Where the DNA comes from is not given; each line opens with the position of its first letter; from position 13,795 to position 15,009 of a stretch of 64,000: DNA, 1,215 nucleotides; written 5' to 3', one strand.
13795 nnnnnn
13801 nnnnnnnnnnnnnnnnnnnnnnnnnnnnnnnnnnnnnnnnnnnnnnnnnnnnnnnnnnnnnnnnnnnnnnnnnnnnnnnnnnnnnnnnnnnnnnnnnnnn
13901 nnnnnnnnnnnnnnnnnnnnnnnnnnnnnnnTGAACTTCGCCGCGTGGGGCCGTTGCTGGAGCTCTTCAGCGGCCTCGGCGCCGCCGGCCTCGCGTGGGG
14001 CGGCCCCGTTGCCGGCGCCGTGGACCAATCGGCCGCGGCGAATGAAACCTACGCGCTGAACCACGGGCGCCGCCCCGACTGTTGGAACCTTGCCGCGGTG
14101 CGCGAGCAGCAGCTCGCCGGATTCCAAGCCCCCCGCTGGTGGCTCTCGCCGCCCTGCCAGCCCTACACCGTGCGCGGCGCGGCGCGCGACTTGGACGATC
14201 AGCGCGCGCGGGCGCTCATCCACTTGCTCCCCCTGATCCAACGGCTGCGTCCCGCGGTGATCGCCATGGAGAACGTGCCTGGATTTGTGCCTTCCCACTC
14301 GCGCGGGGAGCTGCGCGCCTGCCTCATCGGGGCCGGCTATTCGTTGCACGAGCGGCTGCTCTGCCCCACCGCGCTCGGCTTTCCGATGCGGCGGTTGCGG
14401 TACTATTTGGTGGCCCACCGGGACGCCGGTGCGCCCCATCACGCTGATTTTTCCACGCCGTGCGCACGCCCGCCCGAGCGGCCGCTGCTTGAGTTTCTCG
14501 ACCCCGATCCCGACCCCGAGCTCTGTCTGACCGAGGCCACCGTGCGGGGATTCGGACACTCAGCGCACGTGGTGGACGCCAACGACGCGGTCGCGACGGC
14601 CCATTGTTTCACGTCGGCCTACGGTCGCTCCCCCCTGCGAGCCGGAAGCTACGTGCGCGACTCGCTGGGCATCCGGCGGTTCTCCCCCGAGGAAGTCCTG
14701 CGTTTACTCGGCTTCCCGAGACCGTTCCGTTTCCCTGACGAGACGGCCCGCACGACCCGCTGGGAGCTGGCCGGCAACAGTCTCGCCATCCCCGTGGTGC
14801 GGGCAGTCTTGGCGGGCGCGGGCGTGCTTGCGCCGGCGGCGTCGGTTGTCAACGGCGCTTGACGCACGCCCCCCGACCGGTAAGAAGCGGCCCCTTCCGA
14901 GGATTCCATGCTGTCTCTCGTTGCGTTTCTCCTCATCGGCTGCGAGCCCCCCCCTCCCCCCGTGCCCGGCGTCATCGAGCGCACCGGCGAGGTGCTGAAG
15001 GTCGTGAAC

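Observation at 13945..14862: Bacterial Dnmt2 (TRDMT1-type) homologue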

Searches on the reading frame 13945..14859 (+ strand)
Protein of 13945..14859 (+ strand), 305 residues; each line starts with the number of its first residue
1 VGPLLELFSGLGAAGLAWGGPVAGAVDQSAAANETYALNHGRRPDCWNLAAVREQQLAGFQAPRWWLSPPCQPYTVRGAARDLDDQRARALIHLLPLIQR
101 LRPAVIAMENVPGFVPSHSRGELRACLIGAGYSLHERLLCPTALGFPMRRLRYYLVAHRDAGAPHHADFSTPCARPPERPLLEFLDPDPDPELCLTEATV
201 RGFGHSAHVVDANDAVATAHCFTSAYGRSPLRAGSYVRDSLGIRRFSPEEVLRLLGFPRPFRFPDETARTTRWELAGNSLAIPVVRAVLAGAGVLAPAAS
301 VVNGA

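Call 3: search_protein_families(library=pfam, proteins=[window:13945-14859:+], max_evalue=1)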
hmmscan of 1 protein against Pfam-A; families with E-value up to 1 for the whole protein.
window:13945-14859:+ (305 aa): 1 family
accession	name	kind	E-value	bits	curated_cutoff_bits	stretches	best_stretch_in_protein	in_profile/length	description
PF00145.23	DNA_methylase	-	2e-25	90.3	22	2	5-161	4-164/324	C-5 cytosine-specific DNA methylase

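Call 4: search_protein_families(library=ncbifam, proteins=[window:13945-14859:+], max_evalue=1)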
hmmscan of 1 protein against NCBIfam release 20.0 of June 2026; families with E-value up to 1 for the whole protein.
window:13945-14859:+ (305 aa): 2 families
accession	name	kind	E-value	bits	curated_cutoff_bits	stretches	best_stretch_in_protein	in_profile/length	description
TIGR00675.1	dcm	superfamily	5.8e-22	78.7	100.65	2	5-200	2-206/329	DNA (cytosine-5-)-methyltransferase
NF007772.0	PRK10458.1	subfamily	0.24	9.9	710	0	244-288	402-448/472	DNA cytosine methylase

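Call 5: search_solved_structures(query=window:13945-14859:+, max_evalue=0.01, show_alignments=3)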
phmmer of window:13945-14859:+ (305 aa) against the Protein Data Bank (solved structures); distinct sequences matched with E-value up to 0.01: 21.
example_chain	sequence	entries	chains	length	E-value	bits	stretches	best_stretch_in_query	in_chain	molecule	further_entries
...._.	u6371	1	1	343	3.6e-29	105.1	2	4-160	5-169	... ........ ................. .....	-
9hgm_A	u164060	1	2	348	3.7e-29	105.1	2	4-160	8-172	tRNA (cytosine(38)-C(5))-methyltransferase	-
6fdf_A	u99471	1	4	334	6.4e-28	101.1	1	4-288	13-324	tRNA (cytosine(38)-C(5))-methyltransferase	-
4h0n_A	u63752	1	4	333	1.9e-24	89.6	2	4-161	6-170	DNMT2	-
3qv2_A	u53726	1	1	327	1.5e-16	63.7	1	27-229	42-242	5-cytosine DNA methyltransferase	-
2uyh_A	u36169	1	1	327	1.6e-15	60.4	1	5-162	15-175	MODIFICATION METHYLASE HHAI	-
10mh_A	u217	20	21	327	3.5e-15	59.2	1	5-162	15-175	PROTEIN (CYTOSINE-SPECIFIC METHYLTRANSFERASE HHAI) | HaeIII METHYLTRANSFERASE | Modification methylase HhaI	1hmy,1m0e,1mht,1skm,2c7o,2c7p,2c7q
1svu_A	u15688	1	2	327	3.8e-15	59.1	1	5-162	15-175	Modification methylase HhaI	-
1fjx_A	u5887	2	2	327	4.4e-15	58.9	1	5-162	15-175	HHAI DNA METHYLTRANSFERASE | MODIFICATION METHYLASE HHAI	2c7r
2zcj_A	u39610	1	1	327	9.2e-15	57.8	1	5-162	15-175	Modification methylase HhaI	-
2uz4_A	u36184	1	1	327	1.7e-14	56.9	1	5-162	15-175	MODIFICATION METHYLASE HHAI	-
2uyc_A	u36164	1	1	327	1.8e-14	56.9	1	5-162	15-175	MODIFICATION METHYLASE HHAI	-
2z6q_A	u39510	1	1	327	2.4e-14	56.5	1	5-162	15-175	Modification methylase HhaI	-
2z6u_A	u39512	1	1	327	2.4e-14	56.5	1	5-162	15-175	Modification methylase HhaI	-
2i9k_A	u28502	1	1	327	2.5e-14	56.4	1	5-162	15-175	Modification methylase HhaI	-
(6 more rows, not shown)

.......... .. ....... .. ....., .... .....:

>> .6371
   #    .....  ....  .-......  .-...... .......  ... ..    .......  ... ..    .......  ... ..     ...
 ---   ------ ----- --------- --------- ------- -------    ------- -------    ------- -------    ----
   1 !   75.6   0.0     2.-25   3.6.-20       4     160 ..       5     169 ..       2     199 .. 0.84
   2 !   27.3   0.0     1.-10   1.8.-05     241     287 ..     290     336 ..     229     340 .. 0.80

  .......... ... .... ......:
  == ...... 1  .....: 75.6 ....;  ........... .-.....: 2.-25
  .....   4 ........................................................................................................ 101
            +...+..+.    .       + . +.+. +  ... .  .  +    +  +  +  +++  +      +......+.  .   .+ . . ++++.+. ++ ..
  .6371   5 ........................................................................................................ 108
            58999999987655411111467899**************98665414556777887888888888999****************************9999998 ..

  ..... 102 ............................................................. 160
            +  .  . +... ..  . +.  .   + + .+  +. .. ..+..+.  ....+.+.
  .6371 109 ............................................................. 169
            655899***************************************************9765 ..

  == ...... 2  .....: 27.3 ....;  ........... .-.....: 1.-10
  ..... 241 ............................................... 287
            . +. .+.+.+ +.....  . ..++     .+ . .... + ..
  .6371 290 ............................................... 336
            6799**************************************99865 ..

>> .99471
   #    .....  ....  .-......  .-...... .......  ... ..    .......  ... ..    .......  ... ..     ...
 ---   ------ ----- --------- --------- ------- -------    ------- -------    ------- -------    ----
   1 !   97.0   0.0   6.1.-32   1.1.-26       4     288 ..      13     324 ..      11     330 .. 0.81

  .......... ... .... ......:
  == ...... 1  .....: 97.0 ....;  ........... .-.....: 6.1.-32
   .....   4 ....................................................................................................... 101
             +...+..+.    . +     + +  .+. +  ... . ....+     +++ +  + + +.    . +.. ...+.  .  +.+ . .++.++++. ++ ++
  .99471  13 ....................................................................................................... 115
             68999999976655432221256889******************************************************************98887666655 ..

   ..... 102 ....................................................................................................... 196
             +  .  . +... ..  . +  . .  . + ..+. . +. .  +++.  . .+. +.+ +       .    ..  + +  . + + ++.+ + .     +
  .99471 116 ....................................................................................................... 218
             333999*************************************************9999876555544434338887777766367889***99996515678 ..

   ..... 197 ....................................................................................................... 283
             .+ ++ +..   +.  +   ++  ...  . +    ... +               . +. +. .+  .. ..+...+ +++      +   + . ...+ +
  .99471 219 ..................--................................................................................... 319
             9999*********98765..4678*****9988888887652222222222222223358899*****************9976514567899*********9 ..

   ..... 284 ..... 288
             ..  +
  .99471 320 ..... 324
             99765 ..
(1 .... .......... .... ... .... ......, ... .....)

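Call 6: find_homologous_proteins(query=window:13945-14859:+, max_evalue=0.00001)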
Query window:13945-14859:+ (305 aa): 785 proteins with E <= 0.00001 among 8000 candidates; the best 120 are listed.
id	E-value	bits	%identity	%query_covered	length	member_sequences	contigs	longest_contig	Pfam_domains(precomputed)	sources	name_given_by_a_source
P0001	3.0e-204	695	100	100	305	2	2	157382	PF00145.24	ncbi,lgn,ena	-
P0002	1.7e-147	509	78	97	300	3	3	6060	PF00145.24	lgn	-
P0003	2.3e-142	492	76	97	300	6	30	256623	PF00145.24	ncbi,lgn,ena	-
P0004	3.6e-142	491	77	96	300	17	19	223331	PF00145.24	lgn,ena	-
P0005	3.7e-134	465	74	96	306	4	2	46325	PF00145.24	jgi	jgi:site-specific DNA-cytosine methylase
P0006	5.1e-128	445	71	96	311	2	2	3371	PF00145.24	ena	-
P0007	1.2e-122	427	68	94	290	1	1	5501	PF00145.24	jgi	-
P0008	1.7e-122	427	68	95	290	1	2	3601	PF00145.24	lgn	-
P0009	7.1e-120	418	67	95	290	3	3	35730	PF00145.24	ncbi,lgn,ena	-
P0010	1.8e-118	413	66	96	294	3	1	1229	PF00145.24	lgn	-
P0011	6.0e-118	412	65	96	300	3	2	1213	PF00145.24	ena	-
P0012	6.0e-117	408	66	95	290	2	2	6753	PF00145.24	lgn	-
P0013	8.3e-115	401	64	96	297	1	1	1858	PF00145.24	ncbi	-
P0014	5.9e-114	399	63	96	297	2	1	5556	PF00145.24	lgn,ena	-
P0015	6.4e-114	398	64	95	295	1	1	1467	PF00145.24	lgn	-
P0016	9.2e-114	398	62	93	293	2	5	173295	PF00145.24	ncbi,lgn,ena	-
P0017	1.6e-113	397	64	96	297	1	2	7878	PF00145.24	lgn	-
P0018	7.9e-111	388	61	96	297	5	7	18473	PF00145.24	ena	-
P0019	3.0e-110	386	60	97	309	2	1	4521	PF00145.24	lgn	-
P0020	4.3e-110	386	62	94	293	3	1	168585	PF00145.24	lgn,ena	-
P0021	1.4e-109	384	60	93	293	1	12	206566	PF00145.24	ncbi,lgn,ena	-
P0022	4.7e-109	382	61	96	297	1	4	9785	PF00145.24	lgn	-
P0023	5.5e-89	317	54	94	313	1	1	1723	PF00145.24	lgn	-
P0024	8.3e-87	309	54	94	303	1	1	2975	PF00145.24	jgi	jgi:site-specific DNA-cytosine methylase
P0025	1.6e-86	308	55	94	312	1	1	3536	PF00145.24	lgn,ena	-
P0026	1.0e-81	293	55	93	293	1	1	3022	PF00145.24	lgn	-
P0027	1.2e-81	292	55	95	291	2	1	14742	PF00145.24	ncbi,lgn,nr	ncbi:MAG: DNA cytosine methyltransferase [Deltaproteobacteria bacterium]|nr:DNA cytosine methyltrans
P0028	2.1e-80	288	56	95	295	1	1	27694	PF00145.24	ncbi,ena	-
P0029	1.3e-79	286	54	95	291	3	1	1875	PF00145.24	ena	-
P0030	2.9e-78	281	52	95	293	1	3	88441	PF00145.24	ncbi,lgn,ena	-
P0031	3.2e-77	278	52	96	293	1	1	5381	PF00145.24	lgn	-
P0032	1.2e-76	276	54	94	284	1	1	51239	PF00145.24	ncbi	-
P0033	2.9e-76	275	51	93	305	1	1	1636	PF00145.24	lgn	-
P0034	1.2e-75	273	51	95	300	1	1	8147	PF00145.24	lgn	-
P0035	2.2e-75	272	50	87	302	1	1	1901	PF00145.24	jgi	jgi:site-specific DNA-cytosine methylase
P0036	5.6e-75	271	52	88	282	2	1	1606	PF00145.24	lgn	-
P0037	9.7e-75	270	49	95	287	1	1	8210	PF00145.24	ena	-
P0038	2.7e-74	268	49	97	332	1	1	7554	PF00145.24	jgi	-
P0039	4.9e-74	267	49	88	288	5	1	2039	PF00145.24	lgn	-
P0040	7.9e-74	267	46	95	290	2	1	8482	PF00145.24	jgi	-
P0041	8.1e-74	267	47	95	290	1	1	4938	PF00145.24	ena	-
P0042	1.3e-73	266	49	94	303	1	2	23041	PF00145.24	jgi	jgi:DNA (cytosine-5)-methyltransferase 1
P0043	4.4e-72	261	48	97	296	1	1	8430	PF00145.24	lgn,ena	-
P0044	5.3e-72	261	50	88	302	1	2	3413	PF00145.24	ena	-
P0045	5.3e-72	261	47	94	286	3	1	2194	PF00145.24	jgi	jgi:DNA (cytosine-5)-methyltransferase 1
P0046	6.1e-72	261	46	95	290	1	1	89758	PF00145.24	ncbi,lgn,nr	ncbi:MAG: DNA cytosine methyltransferase [Myxococcales bacterium]|nr:DNA cytosine methyltransferase 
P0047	2.0e-71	259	50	85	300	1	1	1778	PF00145.24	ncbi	-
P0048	2.6e-71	258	48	94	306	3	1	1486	PF00145.24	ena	-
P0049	2.6e-71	258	48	93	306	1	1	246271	PF00145.24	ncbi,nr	ncbi:MAG TPA: DNA cytosine methyltransferase [Thermoanaerobaculia bacterium]|nr:DNA cytosine methylt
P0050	3.6e-71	258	48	94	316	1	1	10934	PF00145.24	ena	-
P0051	3.6e-71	258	48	94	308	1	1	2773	PF00145.24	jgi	jgi:site-specific DNA-cytosine methylase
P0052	3.7e-71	258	49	90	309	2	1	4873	PF00145.24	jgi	jgi:DNA (cytosine-5)-methyltransferase 1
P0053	9.5e-71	257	49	93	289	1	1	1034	PF00145.24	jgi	-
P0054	1.3e-70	256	48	94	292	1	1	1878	PF00145.24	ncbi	-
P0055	1.4e-70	256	50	96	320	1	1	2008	PF00145.24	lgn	-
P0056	1.7e-70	256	49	93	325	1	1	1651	PF00145.24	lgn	-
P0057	6.3e-70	254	46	96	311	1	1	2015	PF00145.24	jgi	-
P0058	7.0e-70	254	49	97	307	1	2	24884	PF00145.24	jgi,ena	jgi:site-specific DNA-cytosine methylase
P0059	8.6e-70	253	47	97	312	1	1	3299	PF00145.24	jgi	jgi:site-specific DNA-cytosine methylase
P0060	8.7e-70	253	48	96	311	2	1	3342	PF00145.24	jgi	jgi:site-specific DNA-cytosine methylase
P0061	1.1e-69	253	46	97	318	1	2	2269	PF00145.24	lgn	-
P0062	1.2e-69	253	47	97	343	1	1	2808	PF00145.24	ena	-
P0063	1.4e-69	253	49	94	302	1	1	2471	PF00145.24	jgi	jgi:site-specific DNA-cytosine methylase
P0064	1.4e-69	253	48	94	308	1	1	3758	PF00145.24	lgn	-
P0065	1.7e-69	253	48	94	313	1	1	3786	PF00145.24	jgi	jgi:site-specific DNA-cytosine methylase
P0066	1.8e-69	252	49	86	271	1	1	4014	PF00145.24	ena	-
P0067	1.9e-69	252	47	94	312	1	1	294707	PF00145.24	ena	-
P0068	1.9e-69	252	44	94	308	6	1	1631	PF00145.24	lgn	-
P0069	7.2e-69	250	47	97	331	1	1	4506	PF00145.24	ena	-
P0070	7.7e-69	250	48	94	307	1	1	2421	PF00145.24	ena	-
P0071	1.4e-68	249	47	90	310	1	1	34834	PF00145.24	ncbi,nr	ncbi:MAG: DNA methyltransferase [Desulfuromonadaceae bacterium]|nr:DNA methyltransferase [Desulfurom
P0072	1.5e-68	249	48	94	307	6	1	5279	PF00145.24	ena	-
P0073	1.7e-68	249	47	88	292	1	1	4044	PF00145.24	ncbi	-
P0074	1.9e-68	249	49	94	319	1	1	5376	PF00145.24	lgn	-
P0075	2.0e-68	249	49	94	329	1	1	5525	PF00145.24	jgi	jgi:DNA (cytosine-5)-methyltransferase 1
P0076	2.8e-68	249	46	94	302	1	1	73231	PF00145.24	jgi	jgi:DNA (cytosine-5)-methyltransferase 1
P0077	3.0e-68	248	45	94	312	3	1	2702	PF00145.24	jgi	jgi:DNA (cytosine-5)-methyltransferase 1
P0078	3.1e-68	248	47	94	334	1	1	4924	PF00145.24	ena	-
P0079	3.8e-68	248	48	88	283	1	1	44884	PF00145.24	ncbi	-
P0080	4.2e-68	248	47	94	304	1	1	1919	PF00145.24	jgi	jgi:site-specific DNA-cytosine methylase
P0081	4.5e-68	248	47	97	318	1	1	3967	PF00145.24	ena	-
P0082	5.0e-68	248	47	94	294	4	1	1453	PF00145.24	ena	-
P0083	5.7e-68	248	47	88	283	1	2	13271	PF00145.24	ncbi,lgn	-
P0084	6.2e-68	247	46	94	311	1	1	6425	PF00145.24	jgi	jgi:site-specific DNA-cytosine methylase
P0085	7.1e-68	247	45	97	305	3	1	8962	PF00145.24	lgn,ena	-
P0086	8.1e-68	247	47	90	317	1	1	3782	PF00145.24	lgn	-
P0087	1.1e-67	247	47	94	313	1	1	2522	PF00145.24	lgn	-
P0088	1.2e-67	246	45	94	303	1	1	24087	PF00145.24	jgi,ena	-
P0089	1.3e-67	246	45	94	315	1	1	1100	PF00145.24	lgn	-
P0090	1.7e-67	246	49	96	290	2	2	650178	PF00145.24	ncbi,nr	ncbi:MAG TPA: DNA cytosine methyltransferase [Thermoanaerobaculia bacterium]|nr:DNA cytosine methylt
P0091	2.9e-67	245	46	94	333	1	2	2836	PF00145.24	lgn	-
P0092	4.2e-67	245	47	96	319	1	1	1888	PF00145.24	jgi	jgi:site-specific DNA-cytosine methylase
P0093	4.8e-67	244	47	94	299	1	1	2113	PF00145.24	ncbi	-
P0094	5.6e-67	244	45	94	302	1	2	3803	PF00145.24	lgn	-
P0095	5.6e-67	244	47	94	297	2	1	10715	PF00145.24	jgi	jgi:site-specific DNA-cytosine methylase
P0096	6.3e-67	244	45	94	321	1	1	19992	PF00145.24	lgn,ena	-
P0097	6.9e-67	244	46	96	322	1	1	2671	PF00145.24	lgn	-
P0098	7.6e-67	244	46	94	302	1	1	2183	PF00145.24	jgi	jgi:hypothetical protein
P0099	1.0e-66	243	45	94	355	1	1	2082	PF00145.24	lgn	-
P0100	1.1e-66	243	48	94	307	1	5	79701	PF00145.24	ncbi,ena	-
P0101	1.1e-66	243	47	94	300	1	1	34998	PF00145.24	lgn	-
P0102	1.3e-66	243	49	88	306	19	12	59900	PF00145.24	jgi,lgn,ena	-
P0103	1.3e-66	243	48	94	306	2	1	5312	PF00145.24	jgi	-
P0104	1.4e-66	243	45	94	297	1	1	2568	PF00145.24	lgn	-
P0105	1.4e-66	243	47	95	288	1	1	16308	PF00145.24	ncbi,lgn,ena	-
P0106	1.5e-66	243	48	93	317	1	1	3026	PF00145.24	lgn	-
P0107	1.7e-66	243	49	96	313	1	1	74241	PF00145.24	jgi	jgi:DNA (cytosine-5)-methyltransferase 1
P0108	1.8e-66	243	45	96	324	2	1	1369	PF00145.24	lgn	-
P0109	1.8e-66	243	46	94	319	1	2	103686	PF00145.24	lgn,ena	-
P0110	2.0e-66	242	47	96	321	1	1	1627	PF00145.24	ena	-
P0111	2.1e-66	242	47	97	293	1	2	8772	PF00145.24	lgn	-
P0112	2.3e-66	242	47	89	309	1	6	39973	PF00145.24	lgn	-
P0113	2.4e-66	242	46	94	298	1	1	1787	PF00145.24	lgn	-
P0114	2.5e-66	242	48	95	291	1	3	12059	PF00145.24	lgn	-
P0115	2.5e-66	242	44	94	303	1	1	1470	PF00145.24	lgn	-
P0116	2.9e-66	242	48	88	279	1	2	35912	PF00145.24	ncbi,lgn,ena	-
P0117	3.1e-66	242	47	80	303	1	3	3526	PF00145.24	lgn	-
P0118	3.2e-66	242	48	88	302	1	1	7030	PF00145.24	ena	-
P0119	3.4e-66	242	46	94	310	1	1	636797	PF00145.24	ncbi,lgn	ncbi:MAG: DNA cytosine methyltransferase [Acidobacteriota bacterium]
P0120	3.6e-66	242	48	88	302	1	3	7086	PF00145.24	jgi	-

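Call 10: list_cluster_members(proteins=[P0001, P0003, P0016, P0021])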
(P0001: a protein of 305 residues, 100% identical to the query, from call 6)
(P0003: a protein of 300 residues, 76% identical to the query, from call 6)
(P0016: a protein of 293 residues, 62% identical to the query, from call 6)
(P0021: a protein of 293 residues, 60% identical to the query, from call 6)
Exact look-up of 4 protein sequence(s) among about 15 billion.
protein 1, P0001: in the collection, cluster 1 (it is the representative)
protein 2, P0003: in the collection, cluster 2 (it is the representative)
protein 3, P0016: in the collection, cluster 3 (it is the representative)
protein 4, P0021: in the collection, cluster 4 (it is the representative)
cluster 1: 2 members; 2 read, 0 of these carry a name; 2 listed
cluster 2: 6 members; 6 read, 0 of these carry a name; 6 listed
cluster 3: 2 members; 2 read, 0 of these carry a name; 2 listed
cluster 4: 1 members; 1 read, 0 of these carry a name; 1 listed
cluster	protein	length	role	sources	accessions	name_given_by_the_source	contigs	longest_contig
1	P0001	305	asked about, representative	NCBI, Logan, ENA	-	-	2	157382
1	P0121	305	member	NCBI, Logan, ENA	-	-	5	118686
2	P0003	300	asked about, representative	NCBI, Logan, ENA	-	-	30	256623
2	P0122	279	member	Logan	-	-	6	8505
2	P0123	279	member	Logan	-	-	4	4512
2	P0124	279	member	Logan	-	-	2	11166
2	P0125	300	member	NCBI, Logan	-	-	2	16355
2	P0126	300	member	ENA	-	-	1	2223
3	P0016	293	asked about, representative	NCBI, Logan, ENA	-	-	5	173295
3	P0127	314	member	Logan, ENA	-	-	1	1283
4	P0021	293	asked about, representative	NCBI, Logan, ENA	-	-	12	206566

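Call 14: find_related_loci(query=A1, collection=genome_contigs, flank=6000)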
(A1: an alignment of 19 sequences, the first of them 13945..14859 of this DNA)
Query A1 (305 aa) in genome_contigs; peptide patterns used: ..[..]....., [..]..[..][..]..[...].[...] (x = any residue, [..] = any of these).
384 stretches matched a pattern; 363 encode a relative of the query (tblastn E <= 1e-3); the best 80 are kept; 80 distinct loci.
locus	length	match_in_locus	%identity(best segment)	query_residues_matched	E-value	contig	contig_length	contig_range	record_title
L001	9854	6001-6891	76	1-297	7e-137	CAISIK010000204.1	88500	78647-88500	MAG: uncultured proteobacterium isolate Erken-D10_bin-1051 genome assembly, contig: bin-1051:204/224, whole genome shotg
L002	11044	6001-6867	67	4-292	3e-116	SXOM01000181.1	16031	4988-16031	MAG: Proteobacteria bacterium isolate F1-120-MAGs225 F1-120__c194845, whole genome shotgun sequence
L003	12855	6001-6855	62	4-288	2e-115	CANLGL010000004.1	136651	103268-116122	MAG: Deltaproteobacteria bacterium isolate TH-Jun18-28 genome assembly, contig: TH-Jun18-C119, whole genome shotgun sequ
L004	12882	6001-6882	60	3-297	1e-112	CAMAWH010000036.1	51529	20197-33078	MAG: Klebsiella pneumoniae isolate MaH-04nov19-8 genome assembly, contig: MaH-04nov19-C1343, whole genome shotgun sequen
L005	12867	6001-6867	64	4-292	1e-112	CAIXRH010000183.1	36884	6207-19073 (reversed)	MAG: uncultured proteobacterium isolate LJ-7-9m_bin-1278 genome assembly, contig: bin-1278:183/362, whole genome shotgun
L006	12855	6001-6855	60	4-288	8e-106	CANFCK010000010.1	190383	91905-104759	MAG: Deltaproteobacteria bacterium isolate CH-Jul18-23 genome assembly, contig: CH-Jul18-C53, whole genome shotgun seque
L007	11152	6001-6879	63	3-295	1e-116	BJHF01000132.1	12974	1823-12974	Deltaproteobacteria bacterium LBMAG_Deltaproteobacteria_hypo.bin1 DNA, sequence132, whole genome shotgun sequence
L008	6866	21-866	55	4-292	1e-84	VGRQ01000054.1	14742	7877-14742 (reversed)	MAG: Deltaproteobacteria bacterium isolate M_DeepCast_65m_m2_104 M_DeepCast_65m_m2_104_Ga0194120_10007593, whole genome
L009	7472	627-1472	54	4-292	8e-83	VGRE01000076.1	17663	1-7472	MAG: Deltaproteobacteria bacterium isolate K_Offshore_120m_m2_200 K_Offshore_120m_m2_200_Ga0194131_10005748, whole genom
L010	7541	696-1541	52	4-292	2e-80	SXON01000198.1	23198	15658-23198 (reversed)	MAG: Proteobacteria bacterium isolate F1-120-MAGs226 F1-120__c700931, whole genome shotgun sequence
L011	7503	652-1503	56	4-292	5e-79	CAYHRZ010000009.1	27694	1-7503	MAG TPA_asm: uncultured Klebsiella sp. isolate ERP119705_co14_221 genome assembly, contig: NODE_1381_length_27694_cov_6.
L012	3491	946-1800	47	4-289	6e-76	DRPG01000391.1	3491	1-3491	MAG TPA_asm: Deltaproteobacteria bacterium isolate HyVt-553 HyVt-553_k145_343151, whole genome shotgun sequence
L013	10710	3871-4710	49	5-290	3e-74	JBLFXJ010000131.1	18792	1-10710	MAG: Myxococcota bacterium isolate 3300053785_10 Ga0535658_0006846, whole genome shotgun sequence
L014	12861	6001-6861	48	5-289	2e-73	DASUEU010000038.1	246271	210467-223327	MAG TPA_asm: Thermoanaerobaculia bacterium isolate SMAG_U1361 k141_960988, whole genome shotgun sequence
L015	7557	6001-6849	47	5-290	2e-73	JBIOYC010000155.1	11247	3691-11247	MAG: Thermoanaerobaculia bacterium isolate MAG040 k127_3713754, whole genome shotgun sequence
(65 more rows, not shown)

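Call 21: predict_structure(alignment_id=A1)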
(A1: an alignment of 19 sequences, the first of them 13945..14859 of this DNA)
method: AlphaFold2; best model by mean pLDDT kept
length: 305 residues; sequences in the alignment: 19
mean_pLDDT: 91.5   pTM: 0.90
mean pLDDT of the five models: 91.5, 90.6, 89.6, 89.4, 85.8
residues with pLDDT >= 90: 242; 70-90: 50; 50-70: 8; < 50: 5
segments of 3 or more residues with pLDDT < 50: 301-305
pLDDT, mean of each block of 10 residues (from residue 1): 94 96 97 98 96 97 96 75 90 97 97 93 96 96 93 94 87 81 95 92 86 94 81 88 95 97 96 95 96 83 38
secondary structure, 60 per line:
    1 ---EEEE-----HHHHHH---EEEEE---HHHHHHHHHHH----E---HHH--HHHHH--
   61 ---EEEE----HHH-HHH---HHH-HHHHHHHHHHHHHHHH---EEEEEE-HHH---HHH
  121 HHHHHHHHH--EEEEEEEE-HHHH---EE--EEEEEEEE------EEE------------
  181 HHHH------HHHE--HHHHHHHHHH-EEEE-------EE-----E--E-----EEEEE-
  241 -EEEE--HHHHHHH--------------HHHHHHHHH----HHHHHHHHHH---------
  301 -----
elements in order: E4-7 H13-18 E22-26 H30-40 H54-58 E64-67 H86-101 E105-110 H118-129 E132-139 H141-144 E152-159 E166-168 H181-184 H197-206 E208-211 E235-239 E242-245 H248-254 H269-277 H282-291
